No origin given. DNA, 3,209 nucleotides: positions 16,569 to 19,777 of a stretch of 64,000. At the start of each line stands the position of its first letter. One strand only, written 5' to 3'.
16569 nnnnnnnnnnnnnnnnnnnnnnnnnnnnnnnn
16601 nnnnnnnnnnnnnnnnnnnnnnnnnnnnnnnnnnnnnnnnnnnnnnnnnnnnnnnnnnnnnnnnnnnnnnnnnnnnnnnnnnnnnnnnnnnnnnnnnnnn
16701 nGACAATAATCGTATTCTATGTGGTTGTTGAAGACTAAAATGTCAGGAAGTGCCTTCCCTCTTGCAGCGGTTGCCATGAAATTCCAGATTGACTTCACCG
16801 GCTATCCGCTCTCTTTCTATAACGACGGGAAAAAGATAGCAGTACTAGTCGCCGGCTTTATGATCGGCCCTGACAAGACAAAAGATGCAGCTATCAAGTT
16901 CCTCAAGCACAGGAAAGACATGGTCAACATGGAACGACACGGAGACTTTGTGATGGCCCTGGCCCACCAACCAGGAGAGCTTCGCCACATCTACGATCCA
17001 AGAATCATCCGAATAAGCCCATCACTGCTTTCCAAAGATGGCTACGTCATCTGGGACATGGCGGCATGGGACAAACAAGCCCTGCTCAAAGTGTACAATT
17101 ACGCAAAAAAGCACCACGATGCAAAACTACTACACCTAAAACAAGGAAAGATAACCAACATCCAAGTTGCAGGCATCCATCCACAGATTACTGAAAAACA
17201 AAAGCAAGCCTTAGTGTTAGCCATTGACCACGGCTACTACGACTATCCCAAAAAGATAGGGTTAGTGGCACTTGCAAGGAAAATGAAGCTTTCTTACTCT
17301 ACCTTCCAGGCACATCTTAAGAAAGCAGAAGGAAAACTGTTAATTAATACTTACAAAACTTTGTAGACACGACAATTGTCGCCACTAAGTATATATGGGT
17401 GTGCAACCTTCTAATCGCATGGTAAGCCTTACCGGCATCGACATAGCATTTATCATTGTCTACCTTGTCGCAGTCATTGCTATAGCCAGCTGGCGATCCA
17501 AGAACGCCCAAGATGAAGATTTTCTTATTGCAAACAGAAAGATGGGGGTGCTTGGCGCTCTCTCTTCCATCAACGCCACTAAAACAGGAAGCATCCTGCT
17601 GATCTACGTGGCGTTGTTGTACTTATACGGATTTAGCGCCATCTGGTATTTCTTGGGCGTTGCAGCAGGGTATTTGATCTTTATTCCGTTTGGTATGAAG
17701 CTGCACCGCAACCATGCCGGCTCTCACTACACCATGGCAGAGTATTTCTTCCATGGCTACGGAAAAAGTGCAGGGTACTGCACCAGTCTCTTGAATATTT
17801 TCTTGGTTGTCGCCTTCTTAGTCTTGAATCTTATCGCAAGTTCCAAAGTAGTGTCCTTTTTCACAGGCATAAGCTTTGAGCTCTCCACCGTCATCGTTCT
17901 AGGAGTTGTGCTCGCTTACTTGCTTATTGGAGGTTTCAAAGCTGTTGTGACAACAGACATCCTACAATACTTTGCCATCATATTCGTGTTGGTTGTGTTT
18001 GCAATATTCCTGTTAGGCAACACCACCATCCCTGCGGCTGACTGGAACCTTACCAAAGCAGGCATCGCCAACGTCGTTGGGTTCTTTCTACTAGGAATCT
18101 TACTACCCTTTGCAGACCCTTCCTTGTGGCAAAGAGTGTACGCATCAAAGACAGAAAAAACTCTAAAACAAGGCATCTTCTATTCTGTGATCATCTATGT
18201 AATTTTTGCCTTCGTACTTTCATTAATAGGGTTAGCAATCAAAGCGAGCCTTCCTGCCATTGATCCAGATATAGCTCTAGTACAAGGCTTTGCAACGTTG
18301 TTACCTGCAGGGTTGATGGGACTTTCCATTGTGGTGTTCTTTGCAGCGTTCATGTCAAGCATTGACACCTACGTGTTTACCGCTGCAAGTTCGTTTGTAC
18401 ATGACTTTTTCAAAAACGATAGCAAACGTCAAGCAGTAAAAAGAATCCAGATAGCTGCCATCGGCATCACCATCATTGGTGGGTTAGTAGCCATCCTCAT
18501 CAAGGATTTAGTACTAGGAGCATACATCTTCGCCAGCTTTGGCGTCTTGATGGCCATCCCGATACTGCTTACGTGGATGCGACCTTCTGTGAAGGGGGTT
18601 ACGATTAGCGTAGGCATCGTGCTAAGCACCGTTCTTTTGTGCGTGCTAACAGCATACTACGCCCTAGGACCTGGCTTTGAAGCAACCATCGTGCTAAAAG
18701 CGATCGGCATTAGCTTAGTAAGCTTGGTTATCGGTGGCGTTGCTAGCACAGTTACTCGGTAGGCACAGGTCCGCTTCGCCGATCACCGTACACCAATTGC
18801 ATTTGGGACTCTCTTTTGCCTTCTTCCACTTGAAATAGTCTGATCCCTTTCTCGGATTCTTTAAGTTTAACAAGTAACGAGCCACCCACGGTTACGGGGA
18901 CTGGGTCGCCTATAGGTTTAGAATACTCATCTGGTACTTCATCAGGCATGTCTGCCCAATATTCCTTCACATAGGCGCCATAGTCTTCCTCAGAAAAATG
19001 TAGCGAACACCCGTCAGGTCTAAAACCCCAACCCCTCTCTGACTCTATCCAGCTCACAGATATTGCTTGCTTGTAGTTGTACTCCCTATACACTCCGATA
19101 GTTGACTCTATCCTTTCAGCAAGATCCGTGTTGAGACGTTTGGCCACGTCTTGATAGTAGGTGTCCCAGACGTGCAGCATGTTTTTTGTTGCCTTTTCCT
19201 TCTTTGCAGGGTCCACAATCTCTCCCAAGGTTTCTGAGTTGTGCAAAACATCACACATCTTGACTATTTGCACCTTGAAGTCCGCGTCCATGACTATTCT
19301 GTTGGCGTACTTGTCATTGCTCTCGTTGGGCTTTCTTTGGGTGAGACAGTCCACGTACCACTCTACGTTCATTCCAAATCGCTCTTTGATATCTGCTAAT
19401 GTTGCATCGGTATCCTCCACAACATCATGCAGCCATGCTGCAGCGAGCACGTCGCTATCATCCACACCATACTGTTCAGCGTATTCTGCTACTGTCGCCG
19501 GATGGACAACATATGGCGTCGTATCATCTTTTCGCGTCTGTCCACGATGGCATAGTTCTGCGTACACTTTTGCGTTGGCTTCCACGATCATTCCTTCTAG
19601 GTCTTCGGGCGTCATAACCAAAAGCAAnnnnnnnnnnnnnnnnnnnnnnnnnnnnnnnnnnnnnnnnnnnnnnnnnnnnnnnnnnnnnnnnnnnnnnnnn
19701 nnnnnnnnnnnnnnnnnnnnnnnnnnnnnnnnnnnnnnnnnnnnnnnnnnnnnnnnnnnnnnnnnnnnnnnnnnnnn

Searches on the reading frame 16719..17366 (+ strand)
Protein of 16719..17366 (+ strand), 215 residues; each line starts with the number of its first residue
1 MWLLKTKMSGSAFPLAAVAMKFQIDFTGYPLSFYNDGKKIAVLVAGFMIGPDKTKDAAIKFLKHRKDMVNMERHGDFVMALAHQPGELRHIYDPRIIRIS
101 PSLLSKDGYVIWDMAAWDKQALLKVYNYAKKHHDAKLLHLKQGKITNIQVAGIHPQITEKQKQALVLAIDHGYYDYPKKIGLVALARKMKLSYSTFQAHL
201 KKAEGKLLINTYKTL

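Call 15: search_protein_families(library=pfam, proteins=[window:16719-17366:+], max_evalue=0.001)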
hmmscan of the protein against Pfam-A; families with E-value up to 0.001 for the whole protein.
window:16719-17366:+ (215 aa): 1 family
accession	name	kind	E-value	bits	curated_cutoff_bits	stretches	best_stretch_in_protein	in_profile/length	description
PF04967.18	HTH_10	-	6.4e-17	61.5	23.1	1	157-208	1-52/53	HTH DNA binding domain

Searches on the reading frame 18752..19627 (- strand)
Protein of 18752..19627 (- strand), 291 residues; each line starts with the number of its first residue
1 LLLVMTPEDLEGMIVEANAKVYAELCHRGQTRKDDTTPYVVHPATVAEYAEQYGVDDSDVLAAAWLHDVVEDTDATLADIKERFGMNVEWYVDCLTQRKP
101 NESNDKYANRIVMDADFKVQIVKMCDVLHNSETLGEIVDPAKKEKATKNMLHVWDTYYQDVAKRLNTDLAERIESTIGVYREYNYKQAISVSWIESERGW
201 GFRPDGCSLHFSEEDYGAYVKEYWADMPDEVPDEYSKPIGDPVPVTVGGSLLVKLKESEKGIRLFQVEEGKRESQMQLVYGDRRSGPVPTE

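Call 15: search_protein_families(library=pfam, proteins=[window:18752-19627:-], max_evalue=0.001)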
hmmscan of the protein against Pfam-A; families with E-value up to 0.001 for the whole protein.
window:18752-19627:- (291 aa): 2 families
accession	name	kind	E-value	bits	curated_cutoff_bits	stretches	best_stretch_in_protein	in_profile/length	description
PF13328.12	HD_4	-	7e-15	55.5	27.2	1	19-154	1-146/156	HD domain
PF01966.28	HD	-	0.00057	20.6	22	0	42-82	4-51/116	HD domain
